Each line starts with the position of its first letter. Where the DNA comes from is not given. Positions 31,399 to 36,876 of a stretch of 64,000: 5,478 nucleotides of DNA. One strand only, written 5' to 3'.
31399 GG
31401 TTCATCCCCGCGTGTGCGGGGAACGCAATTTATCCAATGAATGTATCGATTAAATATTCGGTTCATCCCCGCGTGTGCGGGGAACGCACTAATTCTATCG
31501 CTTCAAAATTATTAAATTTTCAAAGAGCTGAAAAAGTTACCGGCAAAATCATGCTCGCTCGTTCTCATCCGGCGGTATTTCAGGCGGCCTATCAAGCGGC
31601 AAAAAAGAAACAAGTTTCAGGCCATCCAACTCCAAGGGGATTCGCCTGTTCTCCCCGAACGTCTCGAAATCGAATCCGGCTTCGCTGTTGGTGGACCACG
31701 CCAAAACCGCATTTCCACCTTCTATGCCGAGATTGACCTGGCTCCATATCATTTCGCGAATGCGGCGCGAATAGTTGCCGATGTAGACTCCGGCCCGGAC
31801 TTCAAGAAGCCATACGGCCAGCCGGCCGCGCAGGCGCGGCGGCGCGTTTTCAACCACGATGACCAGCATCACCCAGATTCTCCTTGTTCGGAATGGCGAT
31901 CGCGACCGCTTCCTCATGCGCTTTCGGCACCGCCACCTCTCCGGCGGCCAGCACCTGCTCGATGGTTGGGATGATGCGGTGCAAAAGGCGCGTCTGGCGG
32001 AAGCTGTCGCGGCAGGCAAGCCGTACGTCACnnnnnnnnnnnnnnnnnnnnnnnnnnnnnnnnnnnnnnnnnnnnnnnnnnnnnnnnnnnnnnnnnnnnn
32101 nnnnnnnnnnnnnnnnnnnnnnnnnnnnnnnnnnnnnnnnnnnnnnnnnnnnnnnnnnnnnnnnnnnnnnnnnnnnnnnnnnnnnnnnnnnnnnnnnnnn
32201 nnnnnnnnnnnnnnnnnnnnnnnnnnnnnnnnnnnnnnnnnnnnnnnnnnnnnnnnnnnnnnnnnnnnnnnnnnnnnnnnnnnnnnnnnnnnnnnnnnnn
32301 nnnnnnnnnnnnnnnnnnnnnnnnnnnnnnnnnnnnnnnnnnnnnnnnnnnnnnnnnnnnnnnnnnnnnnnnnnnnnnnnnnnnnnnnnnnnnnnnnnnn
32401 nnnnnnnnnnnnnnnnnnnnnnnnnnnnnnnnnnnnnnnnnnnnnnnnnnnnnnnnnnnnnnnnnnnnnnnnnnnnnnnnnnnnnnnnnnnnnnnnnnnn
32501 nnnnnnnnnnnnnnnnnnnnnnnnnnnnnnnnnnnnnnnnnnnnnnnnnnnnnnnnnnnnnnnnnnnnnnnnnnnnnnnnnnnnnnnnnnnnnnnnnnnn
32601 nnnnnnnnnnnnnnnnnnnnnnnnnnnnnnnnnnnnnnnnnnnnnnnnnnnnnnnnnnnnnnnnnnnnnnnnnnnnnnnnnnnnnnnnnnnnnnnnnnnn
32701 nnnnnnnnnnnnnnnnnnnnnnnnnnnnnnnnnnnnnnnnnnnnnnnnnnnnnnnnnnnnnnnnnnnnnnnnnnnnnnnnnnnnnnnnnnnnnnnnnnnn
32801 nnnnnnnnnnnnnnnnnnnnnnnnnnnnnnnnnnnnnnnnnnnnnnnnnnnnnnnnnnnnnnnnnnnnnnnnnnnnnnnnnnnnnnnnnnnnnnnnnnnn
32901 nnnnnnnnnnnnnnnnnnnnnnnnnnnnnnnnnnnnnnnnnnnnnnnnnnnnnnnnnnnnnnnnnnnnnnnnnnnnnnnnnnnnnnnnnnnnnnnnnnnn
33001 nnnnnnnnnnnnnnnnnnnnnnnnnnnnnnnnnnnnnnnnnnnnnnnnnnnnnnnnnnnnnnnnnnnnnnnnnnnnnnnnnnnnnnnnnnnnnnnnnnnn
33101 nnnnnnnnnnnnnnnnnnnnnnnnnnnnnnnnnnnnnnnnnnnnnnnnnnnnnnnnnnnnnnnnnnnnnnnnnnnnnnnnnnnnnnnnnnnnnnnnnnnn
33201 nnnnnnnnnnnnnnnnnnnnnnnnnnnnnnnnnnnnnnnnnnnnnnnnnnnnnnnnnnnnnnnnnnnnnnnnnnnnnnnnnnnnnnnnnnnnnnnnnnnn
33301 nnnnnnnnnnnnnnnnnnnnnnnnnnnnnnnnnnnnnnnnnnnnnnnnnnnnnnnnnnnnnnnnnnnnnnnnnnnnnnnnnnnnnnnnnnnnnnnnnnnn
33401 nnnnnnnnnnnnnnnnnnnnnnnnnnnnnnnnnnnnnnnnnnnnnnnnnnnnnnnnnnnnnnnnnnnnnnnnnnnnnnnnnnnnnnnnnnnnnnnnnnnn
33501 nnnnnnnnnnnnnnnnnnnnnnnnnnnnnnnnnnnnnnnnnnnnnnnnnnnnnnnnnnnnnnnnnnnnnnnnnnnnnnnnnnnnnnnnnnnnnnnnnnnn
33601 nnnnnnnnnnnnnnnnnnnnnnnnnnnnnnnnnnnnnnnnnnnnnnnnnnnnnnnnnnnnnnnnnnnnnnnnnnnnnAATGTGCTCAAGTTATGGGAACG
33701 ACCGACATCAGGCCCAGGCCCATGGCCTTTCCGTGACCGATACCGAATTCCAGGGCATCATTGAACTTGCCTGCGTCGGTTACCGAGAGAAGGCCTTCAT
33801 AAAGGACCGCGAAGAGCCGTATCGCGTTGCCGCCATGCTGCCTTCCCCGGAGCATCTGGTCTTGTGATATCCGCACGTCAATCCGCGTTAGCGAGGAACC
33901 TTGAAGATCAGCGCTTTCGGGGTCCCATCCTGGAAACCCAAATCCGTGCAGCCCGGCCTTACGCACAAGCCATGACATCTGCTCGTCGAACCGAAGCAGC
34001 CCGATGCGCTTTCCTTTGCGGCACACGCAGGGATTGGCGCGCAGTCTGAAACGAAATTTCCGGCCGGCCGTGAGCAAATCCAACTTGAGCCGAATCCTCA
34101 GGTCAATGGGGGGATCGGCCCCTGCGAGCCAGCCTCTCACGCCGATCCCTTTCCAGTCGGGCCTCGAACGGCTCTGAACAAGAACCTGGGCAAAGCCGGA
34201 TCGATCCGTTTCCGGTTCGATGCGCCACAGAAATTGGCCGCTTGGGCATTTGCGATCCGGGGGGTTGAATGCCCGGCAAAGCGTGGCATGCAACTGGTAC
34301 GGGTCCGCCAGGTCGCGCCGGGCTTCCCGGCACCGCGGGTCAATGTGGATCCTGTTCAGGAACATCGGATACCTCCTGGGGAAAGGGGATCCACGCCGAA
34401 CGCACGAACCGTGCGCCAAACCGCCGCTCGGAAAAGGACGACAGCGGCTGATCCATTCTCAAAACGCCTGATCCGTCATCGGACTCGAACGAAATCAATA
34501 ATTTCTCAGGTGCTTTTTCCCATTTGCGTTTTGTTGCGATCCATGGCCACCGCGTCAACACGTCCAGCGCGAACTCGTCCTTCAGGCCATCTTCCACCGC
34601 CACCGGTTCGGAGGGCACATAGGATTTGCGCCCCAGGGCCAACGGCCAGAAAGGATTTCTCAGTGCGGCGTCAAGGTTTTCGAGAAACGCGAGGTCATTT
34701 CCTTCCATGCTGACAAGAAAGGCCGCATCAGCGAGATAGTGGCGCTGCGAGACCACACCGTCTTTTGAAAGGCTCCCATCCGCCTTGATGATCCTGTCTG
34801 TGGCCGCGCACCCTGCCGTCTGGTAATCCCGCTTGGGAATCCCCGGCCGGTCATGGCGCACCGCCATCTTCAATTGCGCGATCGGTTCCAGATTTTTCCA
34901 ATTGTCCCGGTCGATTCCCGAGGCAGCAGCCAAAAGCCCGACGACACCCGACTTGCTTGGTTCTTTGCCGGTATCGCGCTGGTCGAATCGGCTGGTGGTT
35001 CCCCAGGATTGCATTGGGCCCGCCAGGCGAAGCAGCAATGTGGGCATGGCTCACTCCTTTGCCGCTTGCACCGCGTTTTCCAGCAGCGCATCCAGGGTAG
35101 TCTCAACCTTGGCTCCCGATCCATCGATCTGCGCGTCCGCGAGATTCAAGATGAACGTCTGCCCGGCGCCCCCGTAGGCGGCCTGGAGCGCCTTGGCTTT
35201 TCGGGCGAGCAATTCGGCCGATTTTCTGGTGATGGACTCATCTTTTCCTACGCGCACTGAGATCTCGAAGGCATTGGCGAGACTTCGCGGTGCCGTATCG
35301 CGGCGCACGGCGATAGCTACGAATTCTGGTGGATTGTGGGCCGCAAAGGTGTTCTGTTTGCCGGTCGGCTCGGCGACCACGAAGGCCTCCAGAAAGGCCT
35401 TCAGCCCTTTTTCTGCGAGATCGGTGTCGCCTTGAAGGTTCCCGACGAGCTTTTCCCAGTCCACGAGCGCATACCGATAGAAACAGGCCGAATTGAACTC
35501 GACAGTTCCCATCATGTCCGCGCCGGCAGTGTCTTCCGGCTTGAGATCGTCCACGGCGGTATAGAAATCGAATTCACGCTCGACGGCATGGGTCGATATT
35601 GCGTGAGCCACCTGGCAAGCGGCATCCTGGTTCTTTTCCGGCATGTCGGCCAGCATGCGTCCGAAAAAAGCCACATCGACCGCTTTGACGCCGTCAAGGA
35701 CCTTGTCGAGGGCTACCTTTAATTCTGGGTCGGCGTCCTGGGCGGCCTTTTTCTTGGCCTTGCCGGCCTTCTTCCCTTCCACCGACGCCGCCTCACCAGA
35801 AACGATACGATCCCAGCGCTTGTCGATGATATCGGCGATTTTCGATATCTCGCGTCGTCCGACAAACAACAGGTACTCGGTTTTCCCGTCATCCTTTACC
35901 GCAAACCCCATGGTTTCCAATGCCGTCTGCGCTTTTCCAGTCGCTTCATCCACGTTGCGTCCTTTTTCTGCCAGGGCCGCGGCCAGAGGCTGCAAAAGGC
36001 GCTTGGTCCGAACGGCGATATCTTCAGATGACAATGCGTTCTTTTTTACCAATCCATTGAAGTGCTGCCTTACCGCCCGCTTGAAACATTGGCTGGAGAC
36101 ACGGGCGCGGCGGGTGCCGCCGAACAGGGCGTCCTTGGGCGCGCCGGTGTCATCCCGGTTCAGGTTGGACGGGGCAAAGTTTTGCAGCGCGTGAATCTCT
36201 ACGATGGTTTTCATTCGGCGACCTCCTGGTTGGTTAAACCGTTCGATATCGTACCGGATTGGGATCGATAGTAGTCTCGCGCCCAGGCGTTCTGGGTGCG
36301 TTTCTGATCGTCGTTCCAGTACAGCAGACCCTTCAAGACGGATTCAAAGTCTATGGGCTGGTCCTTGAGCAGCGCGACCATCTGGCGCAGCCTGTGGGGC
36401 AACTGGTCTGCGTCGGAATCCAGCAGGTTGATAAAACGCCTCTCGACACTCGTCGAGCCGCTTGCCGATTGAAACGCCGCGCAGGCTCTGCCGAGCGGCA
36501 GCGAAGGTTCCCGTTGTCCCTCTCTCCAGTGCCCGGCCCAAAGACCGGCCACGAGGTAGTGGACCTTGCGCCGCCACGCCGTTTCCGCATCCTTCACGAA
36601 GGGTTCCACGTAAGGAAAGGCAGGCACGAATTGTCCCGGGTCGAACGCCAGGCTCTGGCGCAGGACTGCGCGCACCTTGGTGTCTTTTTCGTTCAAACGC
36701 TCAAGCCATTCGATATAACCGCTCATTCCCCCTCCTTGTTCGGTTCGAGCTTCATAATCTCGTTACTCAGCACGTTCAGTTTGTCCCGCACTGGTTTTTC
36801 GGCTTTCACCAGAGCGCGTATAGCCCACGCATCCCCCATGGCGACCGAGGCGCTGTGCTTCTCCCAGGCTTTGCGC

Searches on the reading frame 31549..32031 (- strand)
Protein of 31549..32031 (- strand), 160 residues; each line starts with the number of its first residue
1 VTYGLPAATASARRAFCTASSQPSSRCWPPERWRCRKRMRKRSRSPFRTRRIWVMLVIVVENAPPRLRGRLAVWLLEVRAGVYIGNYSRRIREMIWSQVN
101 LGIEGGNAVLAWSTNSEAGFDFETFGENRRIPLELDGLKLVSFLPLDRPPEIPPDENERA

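Call 65: search_protein_families(library=pfam, proteins=[window:31549-32031:-], max_evalue=0.001)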
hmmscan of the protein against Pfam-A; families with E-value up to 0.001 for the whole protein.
window:31549-32031:- (160 aa): 1 family
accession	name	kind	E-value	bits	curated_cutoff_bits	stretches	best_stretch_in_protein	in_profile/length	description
PF09707.15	Cas_Cas2CT1978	-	1.6e-35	121.5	24.7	1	55-140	1-86/86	CRISPR-associated protein (Cas_Cas2CT1978)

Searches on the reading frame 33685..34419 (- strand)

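Call 65: search_protein_families(library=pfam, proteins=[window:33685-34419:-], max_evalue=0.001)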
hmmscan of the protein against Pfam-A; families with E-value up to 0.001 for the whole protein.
window:33685-34419:- (244 aa): 1 family
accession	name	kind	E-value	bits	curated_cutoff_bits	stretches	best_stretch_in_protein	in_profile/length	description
PF08798.16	CRISPR_assoc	-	8.5e-47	160.6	25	1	19-242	1-223/223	CRISPR associated protein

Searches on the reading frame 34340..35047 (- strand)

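Call 65: search_protein_families(library=pfam, proteins=[window:34340-35047:-], max_evalue=0.001)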
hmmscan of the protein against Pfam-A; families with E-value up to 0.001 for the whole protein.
window:34340-35047:- (235 aa): 1 family
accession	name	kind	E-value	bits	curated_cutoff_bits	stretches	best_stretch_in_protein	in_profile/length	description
PF09704.15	Cas_Cas5d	-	2.5e-51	175.1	23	1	3-216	1-217/217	CRISPR-associated protein (Cas_Cas5)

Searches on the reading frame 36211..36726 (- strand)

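Call 65: search_protein_families(library=pfam, proteins=[window:36211-36726:-], max_evalue=0.001)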
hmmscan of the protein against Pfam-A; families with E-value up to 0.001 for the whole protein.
window:36211-36726:- (171 aa): 1 family
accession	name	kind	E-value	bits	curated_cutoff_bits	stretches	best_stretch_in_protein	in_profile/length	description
PF09485.15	CRISPR_Cse2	-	5.1e-29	101.9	24.6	1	19-153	2-137/137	CRISPR-associated protein Cse2 (CRISPR_cse2)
